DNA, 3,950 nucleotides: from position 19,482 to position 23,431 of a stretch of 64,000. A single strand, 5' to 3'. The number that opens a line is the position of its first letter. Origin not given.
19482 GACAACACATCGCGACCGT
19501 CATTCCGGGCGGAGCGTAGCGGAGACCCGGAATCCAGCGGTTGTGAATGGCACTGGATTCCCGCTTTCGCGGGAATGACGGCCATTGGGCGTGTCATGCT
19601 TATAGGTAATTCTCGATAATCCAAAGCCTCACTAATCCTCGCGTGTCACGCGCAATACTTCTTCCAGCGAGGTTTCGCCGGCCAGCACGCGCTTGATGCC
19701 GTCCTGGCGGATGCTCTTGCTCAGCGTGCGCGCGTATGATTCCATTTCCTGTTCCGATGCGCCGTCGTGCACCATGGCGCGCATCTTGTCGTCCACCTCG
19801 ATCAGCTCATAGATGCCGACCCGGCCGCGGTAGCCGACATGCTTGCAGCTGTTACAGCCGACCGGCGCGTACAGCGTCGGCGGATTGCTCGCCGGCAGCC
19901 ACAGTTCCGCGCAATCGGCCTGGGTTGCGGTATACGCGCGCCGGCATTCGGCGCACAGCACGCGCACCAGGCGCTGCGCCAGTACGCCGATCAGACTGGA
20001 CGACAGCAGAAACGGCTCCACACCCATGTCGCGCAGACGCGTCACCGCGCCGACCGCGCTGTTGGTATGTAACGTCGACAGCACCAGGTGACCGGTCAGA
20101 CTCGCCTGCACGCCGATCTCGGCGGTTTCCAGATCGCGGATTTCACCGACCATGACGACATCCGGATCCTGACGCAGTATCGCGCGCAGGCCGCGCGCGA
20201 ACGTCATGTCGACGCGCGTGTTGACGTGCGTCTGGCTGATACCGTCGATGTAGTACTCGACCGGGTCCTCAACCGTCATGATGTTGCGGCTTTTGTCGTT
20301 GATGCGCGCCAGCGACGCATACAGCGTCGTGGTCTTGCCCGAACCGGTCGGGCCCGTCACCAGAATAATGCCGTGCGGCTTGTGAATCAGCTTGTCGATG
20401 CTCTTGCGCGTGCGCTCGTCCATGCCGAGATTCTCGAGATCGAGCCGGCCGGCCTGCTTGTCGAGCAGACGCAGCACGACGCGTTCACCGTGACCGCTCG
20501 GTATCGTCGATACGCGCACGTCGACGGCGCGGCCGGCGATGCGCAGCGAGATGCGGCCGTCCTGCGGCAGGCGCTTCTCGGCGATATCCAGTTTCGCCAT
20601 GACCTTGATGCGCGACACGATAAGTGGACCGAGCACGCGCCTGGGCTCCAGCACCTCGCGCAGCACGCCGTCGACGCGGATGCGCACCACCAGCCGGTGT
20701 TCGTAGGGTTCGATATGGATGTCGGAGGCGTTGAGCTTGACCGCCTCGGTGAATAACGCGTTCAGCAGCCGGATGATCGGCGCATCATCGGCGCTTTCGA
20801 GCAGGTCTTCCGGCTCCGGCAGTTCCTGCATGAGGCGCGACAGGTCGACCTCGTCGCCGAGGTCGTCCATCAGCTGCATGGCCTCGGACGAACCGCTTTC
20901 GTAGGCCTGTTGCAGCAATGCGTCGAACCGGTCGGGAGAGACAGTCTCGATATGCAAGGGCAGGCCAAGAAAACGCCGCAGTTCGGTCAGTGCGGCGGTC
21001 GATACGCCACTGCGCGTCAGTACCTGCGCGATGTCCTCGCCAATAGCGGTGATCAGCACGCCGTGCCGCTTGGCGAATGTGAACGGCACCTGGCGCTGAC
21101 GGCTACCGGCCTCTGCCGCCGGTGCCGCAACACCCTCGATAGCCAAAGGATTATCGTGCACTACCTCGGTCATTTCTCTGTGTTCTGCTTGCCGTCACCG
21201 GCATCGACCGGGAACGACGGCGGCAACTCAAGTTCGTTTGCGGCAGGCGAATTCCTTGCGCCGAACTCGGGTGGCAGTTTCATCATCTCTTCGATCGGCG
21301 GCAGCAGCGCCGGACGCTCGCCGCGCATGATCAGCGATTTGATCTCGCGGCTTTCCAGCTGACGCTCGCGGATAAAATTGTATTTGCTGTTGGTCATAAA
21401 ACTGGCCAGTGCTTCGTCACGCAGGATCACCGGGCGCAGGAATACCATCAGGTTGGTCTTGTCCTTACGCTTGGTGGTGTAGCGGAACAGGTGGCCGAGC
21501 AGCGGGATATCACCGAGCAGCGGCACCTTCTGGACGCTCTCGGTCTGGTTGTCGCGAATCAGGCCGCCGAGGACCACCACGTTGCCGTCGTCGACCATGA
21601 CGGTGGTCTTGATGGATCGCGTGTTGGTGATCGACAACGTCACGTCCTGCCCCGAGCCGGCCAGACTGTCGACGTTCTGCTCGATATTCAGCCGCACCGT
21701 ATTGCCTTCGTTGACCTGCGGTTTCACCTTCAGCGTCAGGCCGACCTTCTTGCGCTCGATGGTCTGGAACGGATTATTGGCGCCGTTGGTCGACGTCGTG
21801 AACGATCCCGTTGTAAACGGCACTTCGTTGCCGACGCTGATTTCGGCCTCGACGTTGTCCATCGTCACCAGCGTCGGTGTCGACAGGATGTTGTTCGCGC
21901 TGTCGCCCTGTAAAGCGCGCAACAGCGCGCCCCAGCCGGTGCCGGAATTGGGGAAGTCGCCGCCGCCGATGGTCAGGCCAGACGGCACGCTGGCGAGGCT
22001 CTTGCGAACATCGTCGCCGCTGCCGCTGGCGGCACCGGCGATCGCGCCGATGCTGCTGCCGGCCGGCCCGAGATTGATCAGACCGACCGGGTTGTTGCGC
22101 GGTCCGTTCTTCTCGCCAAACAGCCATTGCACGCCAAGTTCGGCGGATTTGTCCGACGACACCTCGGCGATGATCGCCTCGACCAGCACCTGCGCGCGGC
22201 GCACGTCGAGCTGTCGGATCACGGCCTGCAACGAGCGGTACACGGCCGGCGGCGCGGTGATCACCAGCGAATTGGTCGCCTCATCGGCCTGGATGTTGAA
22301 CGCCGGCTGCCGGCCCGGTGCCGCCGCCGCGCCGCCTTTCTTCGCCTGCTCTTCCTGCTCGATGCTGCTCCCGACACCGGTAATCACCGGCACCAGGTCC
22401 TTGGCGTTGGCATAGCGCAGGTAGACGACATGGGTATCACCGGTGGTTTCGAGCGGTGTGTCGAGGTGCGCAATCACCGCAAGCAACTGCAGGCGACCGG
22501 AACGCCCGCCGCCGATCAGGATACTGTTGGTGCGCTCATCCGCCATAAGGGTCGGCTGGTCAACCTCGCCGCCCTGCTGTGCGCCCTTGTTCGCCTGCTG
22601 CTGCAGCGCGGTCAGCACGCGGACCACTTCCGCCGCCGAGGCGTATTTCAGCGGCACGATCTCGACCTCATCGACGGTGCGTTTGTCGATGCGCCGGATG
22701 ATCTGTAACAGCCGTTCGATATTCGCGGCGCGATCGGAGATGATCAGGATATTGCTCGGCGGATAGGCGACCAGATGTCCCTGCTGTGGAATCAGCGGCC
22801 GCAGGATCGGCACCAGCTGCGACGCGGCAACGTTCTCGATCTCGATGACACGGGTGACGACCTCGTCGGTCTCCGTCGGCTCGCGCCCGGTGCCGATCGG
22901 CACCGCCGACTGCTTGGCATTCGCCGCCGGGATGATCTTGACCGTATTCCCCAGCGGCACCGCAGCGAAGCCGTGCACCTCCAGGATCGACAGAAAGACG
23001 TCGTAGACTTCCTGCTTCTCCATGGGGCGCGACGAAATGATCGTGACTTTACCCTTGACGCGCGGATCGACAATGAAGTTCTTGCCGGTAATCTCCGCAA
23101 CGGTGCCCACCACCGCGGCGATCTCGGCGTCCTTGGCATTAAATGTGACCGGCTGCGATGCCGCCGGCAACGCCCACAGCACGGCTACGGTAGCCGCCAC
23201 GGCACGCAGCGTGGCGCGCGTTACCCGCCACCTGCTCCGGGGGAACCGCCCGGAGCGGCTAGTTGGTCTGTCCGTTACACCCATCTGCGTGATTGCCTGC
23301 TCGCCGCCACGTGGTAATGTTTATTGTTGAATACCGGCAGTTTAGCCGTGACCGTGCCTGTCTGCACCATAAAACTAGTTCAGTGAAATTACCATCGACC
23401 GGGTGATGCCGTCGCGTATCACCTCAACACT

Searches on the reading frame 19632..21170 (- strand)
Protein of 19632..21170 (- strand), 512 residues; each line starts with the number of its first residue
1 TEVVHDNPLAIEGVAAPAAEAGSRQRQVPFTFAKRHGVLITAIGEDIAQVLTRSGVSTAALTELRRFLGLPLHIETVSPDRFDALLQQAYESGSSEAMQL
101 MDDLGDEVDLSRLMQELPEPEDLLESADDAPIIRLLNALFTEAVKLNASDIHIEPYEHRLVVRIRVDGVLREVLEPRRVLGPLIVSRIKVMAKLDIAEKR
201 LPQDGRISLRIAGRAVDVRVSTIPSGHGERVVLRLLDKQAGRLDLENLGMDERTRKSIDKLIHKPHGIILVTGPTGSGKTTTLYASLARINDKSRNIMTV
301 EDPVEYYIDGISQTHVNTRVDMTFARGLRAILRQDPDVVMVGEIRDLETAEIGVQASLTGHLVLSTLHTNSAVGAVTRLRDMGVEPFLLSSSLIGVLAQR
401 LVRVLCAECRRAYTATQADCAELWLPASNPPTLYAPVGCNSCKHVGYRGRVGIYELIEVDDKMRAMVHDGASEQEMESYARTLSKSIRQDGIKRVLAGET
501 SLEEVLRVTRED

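Call 102: search_protein_families(library=ncbifam, proteins=[window:19632-21170:-], max_evalue=1e-30)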
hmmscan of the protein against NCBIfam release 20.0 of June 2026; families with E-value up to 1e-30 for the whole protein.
window:19632-21170:- (512 aa): 6 families
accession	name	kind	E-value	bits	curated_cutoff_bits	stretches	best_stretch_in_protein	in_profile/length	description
TIGR02533.1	type_II_gspE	equivalog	1.2e-215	716.8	630.25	1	26-509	2-486/486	type II secretion system ATPase GspE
TIGR02538.1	type_IV_pilB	equivalog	6.5e-159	530.1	675.65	1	49-510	95-563/564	type IV-A pilus assembly ATPase PilB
NF007755.0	PRK10436.1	equivalog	7.5e-140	466.7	617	1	32-509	13-459/465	type II secretion system protein GspE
NF053534.1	T4PilAsmATPsTfpB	equivalog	1.2e-135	453.1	850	1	28-509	97-582/584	type IV pilus assembly ATPase TfpB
NF041000.1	ATPase_ComGA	equivalog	8.4e-79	264.3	300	1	138-403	2-266/267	competence type IV pilus ATPase ComGA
TIGR01420.1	pilT_fam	subfamily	2.1e-51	175.2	319.1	1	136-403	2-269/343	PilT/PilU family type 4a pilus ATPase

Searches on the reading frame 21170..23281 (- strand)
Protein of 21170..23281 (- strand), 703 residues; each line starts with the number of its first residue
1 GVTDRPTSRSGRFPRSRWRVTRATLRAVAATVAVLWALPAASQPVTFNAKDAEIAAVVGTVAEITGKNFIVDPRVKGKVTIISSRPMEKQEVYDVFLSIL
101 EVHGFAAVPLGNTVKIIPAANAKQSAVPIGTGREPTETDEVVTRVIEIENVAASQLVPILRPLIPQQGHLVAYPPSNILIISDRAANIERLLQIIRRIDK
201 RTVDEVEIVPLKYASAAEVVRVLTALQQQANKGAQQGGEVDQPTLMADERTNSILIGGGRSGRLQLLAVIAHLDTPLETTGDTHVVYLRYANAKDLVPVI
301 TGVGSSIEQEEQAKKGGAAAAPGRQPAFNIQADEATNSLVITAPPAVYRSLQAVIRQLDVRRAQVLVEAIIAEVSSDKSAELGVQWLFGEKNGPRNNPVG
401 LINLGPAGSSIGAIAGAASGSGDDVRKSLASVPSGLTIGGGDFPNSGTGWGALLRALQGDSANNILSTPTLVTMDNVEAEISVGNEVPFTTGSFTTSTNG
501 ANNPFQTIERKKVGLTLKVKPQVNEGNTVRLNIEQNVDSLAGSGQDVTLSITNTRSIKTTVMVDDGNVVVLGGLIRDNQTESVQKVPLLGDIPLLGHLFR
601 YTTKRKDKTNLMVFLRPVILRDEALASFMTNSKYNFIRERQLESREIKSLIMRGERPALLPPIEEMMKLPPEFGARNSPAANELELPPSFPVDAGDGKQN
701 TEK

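Call 102: search_protein_families(library=ncbifam, proteins=[window:21170-23281:-], max_evalue=1e-30)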
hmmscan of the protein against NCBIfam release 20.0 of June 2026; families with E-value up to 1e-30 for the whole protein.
window:21170-23281:- (703 aa): 5 families
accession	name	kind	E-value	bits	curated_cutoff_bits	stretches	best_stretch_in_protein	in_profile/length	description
TIGR02517.1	type_II_gspD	equivalog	9.7e-186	618.8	351.35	1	47-626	1-596/600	type II secretion system secretin GspD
TIGR02515.1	IV_pilus_PilQ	subfamily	4.2e-78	263.2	284.35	1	283-620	99-427/428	type IV pilus secretin PilQ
TIGR02516.1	type_III_yscC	equivalog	5.9e-45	153.7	238.45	1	297-621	172-462/463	type III secretion system outer membrane ring subunit SctC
NF010083.0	PRK13568.1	equivalog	1.7e-42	145.7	554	0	454-621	256-418/419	DNA uptake porin HofQ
TIGR02519.1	pilus_MshL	equivalog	2.9e-41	141.4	250.2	1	333-620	4-290/290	pilus (MSHA type) biogenesis protein MshL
